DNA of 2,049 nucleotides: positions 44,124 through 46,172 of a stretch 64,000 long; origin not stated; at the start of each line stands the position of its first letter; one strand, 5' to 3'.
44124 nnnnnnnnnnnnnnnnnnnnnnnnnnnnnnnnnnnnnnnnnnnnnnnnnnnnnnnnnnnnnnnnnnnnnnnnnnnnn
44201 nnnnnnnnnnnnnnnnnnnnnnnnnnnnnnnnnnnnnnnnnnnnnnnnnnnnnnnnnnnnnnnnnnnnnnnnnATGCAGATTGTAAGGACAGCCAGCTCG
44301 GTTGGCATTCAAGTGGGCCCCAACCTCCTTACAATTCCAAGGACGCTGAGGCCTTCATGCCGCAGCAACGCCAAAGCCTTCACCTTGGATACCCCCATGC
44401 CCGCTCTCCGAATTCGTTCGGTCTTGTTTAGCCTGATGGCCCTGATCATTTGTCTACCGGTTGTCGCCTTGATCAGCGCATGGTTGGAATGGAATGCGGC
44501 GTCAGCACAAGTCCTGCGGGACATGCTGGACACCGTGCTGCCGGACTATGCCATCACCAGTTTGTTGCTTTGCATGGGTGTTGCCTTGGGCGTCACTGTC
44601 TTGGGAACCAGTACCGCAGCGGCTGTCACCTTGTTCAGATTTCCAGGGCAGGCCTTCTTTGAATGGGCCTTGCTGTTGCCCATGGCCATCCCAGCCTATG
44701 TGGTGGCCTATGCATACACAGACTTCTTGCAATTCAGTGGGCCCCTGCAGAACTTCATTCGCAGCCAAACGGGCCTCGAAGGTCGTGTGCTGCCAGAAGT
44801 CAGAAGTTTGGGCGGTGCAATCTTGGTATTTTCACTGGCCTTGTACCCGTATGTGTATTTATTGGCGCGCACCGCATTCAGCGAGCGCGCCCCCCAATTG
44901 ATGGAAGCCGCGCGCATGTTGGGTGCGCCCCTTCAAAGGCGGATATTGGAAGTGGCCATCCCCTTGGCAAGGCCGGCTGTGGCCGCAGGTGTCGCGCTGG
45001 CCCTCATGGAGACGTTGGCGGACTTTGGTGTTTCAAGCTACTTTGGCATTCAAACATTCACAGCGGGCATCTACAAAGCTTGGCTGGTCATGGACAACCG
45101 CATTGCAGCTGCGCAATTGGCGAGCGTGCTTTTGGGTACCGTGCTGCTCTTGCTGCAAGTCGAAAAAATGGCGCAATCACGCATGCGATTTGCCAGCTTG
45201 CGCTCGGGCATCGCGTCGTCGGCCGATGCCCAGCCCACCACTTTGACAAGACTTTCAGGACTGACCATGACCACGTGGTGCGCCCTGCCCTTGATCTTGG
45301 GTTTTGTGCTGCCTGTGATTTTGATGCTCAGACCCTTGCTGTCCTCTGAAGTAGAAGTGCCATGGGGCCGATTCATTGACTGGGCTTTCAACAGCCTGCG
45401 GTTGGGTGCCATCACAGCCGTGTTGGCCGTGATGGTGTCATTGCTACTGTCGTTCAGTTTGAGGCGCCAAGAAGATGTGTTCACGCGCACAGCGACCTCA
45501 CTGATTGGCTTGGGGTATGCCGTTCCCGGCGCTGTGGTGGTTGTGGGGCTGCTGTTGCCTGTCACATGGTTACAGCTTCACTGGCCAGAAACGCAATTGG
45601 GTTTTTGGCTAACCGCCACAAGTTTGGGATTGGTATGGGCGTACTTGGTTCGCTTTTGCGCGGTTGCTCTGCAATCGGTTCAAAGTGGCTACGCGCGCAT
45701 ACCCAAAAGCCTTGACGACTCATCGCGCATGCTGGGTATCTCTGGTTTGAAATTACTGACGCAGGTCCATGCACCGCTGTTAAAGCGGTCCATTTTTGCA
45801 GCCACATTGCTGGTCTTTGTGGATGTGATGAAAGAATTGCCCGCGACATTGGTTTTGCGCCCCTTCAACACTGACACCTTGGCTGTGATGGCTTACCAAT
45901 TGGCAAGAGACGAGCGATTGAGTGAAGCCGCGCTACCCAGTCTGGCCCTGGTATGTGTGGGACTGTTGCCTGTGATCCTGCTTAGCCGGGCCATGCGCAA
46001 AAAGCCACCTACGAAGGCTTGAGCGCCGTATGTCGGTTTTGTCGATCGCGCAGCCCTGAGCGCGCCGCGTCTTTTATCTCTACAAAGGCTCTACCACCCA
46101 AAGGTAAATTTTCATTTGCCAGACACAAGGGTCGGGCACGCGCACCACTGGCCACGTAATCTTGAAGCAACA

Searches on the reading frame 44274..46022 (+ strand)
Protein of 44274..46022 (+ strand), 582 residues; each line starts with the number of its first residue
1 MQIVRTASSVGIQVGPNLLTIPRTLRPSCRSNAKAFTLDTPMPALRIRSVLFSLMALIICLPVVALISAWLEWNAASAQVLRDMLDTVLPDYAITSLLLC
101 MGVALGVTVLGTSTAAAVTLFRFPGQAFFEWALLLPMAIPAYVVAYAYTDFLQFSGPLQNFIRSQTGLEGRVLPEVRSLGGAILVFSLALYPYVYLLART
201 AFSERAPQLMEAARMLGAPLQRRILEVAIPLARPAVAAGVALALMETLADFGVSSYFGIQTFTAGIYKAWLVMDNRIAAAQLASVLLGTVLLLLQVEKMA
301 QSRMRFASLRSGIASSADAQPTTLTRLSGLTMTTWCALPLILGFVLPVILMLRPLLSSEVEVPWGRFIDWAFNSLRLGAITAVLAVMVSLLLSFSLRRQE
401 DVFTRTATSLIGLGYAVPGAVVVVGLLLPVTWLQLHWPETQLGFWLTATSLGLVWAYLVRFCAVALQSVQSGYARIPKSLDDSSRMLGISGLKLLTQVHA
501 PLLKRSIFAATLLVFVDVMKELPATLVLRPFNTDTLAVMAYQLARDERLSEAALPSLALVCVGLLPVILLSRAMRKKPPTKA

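Call 79: search_protein_families(library=pfam, proteins=[window:44274-46022:+], max_evalue=0.00001)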
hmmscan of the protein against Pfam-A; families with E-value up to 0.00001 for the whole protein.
window:44274-46022:+ (582 aa): 1 family
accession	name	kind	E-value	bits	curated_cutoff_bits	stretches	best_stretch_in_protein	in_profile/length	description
PF00528.27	BPD_transp_1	-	2.4e-13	50.7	26.4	1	110-294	4-174/184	Binding-protein-dependent transport system inner membrane component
